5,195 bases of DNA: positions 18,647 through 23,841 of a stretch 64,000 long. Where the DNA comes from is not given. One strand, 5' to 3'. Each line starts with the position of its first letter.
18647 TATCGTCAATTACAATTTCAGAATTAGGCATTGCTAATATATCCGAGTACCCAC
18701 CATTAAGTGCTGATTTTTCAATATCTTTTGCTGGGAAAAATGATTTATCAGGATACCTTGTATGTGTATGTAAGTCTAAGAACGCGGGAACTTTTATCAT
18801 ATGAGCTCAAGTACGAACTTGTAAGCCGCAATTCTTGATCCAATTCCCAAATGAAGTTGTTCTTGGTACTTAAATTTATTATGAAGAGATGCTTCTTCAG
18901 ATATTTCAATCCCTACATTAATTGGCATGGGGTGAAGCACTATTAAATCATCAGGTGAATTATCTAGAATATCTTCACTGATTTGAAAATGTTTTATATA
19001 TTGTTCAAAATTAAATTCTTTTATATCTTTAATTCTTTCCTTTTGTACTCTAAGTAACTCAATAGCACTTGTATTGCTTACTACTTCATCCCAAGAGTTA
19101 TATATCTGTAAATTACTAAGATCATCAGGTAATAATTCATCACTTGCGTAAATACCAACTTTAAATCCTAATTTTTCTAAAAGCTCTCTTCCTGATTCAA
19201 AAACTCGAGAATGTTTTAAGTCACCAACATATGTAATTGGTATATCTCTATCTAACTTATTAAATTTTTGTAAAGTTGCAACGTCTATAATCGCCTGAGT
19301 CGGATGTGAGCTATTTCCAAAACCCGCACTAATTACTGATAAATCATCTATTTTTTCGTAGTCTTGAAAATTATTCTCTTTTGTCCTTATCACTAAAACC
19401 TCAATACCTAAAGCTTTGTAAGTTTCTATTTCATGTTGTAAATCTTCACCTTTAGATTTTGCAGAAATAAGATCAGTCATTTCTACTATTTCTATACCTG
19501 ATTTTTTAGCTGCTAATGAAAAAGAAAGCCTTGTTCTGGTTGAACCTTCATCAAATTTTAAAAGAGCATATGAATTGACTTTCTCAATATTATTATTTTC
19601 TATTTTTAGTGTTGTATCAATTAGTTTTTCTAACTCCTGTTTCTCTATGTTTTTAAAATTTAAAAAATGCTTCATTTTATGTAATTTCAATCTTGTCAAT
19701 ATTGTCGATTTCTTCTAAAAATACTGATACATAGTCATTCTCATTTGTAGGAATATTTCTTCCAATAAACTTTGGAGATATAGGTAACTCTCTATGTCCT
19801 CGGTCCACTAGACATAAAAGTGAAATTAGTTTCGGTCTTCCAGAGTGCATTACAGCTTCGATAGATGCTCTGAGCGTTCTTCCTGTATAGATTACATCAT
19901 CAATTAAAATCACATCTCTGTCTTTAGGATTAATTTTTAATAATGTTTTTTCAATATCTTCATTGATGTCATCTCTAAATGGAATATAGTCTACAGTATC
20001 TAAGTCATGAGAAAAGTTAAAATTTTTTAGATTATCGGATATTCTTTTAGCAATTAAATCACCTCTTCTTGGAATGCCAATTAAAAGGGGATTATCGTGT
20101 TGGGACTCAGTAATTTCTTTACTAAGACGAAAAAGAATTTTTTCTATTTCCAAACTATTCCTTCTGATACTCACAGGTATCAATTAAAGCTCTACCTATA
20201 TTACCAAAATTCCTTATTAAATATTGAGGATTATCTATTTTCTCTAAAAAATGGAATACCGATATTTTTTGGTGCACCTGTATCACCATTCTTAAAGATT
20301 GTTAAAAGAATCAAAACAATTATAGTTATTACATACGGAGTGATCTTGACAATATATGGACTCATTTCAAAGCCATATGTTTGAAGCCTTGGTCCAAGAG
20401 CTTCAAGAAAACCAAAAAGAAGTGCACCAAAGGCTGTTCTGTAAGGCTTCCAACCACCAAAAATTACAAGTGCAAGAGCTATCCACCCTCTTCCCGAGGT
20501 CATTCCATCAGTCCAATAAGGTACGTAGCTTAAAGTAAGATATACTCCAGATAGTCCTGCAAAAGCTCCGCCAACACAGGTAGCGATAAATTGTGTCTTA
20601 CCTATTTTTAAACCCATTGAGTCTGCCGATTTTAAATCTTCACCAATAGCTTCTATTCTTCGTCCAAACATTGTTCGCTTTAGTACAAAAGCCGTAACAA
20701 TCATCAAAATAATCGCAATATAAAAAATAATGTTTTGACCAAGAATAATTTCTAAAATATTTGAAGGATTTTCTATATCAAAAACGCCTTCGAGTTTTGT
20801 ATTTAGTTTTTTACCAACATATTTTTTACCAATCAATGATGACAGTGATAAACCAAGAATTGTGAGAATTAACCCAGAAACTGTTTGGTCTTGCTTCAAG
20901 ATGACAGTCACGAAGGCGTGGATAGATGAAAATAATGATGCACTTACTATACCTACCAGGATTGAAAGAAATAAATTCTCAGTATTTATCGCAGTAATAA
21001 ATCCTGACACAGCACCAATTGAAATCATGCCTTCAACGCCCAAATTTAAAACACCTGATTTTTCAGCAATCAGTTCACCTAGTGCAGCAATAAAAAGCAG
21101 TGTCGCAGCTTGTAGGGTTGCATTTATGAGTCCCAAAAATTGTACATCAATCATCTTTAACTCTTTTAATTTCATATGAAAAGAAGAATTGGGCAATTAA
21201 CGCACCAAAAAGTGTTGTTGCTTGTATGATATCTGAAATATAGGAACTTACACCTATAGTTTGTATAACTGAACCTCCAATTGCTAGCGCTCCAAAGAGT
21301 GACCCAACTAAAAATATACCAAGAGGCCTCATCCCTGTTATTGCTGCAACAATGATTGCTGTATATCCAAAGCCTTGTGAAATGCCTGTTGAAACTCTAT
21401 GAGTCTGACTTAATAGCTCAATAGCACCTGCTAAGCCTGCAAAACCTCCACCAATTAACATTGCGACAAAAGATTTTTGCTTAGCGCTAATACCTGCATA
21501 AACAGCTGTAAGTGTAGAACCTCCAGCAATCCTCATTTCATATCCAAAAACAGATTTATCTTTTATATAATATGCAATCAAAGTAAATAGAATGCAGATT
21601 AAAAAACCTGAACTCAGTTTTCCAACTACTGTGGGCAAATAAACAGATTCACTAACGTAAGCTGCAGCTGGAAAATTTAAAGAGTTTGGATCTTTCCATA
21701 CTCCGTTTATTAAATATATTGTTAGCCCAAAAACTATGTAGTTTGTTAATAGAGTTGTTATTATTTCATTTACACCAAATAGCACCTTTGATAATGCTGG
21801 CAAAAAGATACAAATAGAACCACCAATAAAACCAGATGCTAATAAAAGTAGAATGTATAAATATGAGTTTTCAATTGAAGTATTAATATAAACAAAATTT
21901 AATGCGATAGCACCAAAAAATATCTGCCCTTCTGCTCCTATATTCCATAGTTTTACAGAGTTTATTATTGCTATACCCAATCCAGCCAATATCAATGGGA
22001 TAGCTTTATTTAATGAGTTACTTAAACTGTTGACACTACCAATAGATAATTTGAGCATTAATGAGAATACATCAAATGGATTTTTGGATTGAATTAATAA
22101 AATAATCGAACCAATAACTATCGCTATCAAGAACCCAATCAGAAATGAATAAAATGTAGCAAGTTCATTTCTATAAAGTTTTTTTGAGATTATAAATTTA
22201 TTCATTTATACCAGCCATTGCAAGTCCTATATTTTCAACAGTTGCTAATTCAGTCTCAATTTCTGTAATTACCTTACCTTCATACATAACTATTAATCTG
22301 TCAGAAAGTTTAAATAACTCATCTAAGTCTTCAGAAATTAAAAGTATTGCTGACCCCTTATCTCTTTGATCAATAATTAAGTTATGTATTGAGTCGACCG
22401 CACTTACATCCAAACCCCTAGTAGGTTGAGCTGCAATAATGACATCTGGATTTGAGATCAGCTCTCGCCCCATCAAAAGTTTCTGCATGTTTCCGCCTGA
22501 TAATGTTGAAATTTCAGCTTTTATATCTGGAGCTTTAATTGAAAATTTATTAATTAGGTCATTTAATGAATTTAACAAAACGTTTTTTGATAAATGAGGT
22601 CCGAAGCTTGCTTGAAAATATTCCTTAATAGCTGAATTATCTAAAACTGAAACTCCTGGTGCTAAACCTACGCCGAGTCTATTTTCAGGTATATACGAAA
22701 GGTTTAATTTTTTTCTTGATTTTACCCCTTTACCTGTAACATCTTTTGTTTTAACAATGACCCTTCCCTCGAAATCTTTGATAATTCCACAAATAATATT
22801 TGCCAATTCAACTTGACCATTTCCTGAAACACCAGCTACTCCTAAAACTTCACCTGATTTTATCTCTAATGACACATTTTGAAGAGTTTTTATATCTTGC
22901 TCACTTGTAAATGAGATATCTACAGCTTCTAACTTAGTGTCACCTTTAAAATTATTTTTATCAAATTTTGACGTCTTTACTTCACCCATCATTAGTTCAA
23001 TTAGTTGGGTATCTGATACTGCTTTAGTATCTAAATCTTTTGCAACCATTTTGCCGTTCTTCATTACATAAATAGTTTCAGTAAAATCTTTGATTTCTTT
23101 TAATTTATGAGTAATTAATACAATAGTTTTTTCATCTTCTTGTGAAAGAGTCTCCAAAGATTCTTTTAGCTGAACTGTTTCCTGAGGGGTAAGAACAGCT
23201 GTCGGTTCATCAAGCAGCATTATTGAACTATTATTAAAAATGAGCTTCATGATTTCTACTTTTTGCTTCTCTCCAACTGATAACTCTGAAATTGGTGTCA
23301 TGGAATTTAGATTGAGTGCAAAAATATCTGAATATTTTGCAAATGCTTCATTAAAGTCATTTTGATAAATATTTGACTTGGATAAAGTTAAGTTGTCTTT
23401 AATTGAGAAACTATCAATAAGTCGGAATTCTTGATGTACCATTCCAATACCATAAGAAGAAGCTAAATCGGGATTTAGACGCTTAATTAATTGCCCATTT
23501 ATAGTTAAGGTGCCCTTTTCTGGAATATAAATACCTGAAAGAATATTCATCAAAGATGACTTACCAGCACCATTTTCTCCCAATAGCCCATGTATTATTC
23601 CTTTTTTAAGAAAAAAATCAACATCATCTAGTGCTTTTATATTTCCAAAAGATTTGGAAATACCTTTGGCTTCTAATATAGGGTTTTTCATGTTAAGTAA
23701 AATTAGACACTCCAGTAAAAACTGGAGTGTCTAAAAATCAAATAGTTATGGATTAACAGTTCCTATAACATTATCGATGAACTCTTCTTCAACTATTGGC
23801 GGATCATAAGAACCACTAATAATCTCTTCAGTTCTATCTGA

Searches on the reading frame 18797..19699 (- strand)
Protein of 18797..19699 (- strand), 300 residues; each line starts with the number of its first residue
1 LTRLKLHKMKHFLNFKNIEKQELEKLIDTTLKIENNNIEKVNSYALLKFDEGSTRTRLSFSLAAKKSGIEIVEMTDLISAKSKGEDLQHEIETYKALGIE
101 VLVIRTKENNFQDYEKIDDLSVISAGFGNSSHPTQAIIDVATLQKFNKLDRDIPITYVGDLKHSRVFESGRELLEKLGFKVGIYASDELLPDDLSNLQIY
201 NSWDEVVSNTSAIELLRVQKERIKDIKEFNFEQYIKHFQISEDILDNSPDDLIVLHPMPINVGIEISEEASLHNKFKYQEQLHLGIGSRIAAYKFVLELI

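Call 18: search_protein_families(library=pfam, proteins=[window:18797-19699:-], max_evalue=0.00001)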
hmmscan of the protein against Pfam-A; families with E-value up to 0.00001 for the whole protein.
window:18797-19699:- (300 aa): 2 families
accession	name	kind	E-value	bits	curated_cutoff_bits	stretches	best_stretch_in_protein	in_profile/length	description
PF02729.26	OTCace_N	-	4.5e-25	88.9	29.9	1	10-144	1-147/148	Aspartate/ornithine carbamoyltransferase, carbamoyl-P binding domain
PF00185.30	OTCace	-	2.6e-13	50.8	29.4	1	152-285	2-146/157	Aspartate/ornithine carbamoyltransferase, Asp/Orn binding domain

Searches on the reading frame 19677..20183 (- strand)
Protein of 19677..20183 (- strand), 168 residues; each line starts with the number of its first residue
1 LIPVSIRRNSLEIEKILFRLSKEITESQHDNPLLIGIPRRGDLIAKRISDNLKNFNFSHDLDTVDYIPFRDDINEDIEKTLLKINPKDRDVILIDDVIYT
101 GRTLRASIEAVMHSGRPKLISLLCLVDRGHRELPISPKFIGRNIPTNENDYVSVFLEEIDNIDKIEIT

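Call 18: search_protein_families(library=pfam, proteins=[window:19677-20183:-], max_evalue=0.00001)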
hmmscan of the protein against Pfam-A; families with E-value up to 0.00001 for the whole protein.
window:19677-20183:- (168 aa): 1 family
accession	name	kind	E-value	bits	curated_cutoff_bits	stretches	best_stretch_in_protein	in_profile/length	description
PF00156.33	Pribosyltran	-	1.2e-17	64.2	26.3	1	12-139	10-138/158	Phosphoribosyl transferase domain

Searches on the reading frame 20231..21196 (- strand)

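Call 18: search_protein_families(library=pfam, proteins=[window:20231-21196:-], max_evalue=0.00001)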
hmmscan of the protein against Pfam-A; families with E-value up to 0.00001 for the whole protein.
window:20231-21196:- (321 aa): 1 family
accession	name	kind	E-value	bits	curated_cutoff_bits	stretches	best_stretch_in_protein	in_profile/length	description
PF02653.21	BPD_transp_2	-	2.4e-38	132.2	26.8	1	27-295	5-269/269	Branched-chain amino acid transport system / permease component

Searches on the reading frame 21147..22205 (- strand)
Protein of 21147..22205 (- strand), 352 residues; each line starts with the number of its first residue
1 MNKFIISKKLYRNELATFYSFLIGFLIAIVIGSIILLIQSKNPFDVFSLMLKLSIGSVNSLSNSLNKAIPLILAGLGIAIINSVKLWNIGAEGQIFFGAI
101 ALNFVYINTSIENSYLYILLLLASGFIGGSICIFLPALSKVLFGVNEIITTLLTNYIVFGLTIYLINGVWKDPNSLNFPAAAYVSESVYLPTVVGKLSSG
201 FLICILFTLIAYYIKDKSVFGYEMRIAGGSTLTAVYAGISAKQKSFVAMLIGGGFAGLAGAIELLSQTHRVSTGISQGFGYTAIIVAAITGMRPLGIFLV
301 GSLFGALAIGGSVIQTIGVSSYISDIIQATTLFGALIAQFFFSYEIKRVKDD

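Call 18: search_protein_families(library=pfam, proteins=[window:21147-22205:-], max_evalue=0.00001)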
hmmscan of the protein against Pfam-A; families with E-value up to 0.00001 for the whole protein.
window:21147-22205:- (352 aa): 1 family
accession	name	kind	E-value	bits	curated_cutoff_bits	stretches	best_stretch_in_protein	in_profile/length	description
PF02653.21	BPD_transp_2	-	5.5e-33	114.7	26.8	1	61-335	2-268/269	Branched-chain amino acid transport system / permease component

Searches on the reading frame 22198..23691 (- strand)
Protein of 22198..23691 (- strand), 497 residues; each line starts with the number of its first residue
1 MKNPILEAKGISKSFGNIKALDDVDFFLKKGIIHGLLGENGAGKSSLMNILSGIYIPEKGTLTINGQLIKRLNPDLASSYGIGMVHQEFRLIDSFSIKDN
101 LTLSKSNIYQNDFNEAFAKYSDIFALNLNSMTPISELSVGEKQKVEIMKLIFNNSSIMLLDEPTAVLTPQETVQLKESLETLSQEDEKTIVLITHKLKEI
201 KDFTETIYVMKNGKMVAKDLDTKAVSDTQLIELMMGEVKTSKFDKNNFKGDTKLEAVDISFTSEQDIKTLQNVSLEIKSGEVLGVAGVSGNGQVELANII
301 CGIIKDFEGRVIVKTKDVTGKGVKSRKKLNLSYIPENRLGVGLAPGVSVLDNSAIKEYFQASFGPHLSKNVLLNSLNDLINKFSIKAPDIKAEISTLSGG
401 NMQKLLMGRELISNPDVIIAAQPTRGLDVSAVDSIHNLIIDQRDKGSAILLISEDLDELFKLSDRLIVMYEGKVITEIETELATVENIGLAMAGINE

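Call 17: find_encoding_contigs(protein=window:22198-23691:-, flank=10000, max_places=1)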
Protein window:22198-23691:- (497 aa): no gene with exactly this product is on record in the collection.

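Call 18: search_protein_families(library=pfam, proteins=[window:22198-23691:-], max_evalue=0.00001)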
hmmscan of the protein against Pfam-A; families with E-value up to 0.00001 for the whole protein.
window:22198-23691:- (497 aa): 1 family
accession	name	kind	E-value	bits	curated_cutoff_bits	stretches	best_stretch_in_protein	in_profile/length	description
PF00005.33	ABC_tran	-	6e-47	160.1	25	2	21-165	1-137/137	ABC transporter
